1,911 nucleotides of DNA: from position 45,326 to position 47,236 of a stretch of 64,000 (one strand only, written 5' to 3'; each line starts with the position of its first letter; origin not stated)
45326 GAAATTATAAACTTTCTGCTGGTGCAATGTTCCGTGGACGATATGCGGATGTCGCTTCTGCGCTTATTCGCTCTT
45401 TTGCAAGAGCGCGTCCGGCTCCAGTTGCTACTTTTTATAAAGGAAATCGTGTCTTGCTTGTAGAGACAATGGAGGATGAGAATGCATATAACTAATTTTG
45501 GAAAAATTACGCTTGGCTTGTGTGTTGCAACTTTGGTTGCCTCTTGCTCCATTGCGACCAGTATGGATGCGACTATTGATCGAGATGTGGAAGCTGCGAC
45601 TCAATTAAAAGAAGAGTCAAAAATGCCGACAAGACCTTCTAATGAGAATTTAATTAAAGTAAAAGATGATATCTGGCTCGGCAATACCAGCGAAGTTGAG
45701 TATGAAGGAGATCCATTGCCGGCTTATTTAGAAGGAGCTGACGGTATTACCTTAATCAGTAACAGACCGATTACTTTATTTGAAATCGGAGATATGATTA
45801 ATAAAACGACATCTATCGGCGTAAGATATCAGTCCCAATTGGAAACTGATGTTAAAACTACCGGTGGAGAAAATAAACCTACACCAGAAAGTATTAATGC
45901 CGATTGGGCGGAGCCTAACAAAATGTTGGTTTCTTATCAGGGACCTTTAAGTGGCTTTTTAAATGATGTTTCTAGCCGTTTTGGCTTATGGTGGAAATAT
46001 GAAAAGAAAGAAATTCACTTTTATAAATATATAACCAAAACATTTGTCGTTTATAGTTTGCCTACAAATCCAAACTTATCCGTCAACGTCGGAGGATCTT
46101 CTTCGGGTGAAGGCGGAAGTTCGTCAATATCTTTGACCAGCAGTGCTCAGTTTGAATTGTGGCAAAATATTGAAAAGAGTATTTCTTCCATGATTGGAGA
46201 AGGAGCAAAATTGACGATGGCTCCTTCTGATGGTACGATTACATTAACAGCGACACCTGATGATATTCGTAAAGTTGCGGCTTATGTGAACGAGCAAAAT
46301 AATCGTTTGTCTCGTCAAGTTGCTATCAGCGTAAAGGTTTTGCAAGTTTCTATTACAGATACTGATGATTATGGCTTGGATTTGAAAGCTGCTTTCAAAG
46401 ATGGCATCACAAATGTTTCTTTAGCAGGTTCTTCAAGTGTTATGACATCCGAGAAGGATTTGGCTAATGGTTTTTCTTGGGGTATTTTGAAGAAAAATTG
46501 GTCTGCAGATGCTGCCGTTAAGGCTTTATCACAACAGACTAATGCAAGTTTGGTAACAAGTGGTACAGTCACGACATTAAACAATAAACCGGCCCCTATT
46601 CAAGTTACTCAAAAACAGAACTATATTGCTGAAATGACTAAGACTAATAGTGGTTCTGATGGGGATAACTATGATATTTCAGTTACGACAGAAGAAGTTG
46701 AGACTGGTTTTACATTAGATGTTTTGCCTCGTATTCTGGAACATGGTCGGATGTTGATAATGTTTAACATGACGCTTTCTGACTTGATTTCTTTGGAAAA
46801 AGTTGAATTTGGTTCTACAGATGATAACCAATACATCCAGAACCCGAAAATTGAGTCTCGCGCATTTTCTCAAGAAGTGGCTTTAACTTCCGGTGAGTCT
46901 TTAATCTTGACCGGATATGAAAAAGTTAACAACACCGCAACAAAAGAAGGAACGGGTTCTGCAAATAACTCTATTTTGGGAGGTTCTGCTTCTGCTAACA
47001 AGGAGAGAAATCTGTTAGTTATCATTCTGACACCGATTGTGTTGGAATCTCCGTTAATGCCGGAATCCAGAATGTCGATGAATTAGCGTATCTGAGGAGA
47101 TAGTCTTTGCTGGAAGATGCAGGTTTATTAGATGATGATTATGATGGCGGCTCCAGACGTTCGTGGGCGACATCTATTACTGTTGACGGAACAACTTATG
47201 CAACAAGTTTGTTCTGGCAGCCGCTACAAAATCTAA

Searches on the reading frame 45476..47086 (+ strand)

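Call 6: search_protein_families(library=pfam, proteins=[window:45476-47086:+], max_evalue=0.01)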
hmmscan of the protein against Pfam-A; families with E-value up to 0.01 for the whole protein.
window:45476-47086:+ (536 aa): 3 families
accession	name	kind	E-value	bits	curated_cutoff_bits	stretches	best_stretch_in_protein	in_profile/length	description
PF00263.26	Secretin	-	8.5e-16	58.4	27.5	1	350-523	1-168/169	Bacterial type II and III secretion system protein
PF07655.18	Secretin_N_2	-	0.00034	21.5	23.4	1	205-244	40-81/91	Secretin N-terminal domain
PF23248.1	KH_PARP14_2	-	0.0066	16.7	27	0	227-281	11-65/72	PARP14, second type I KH domain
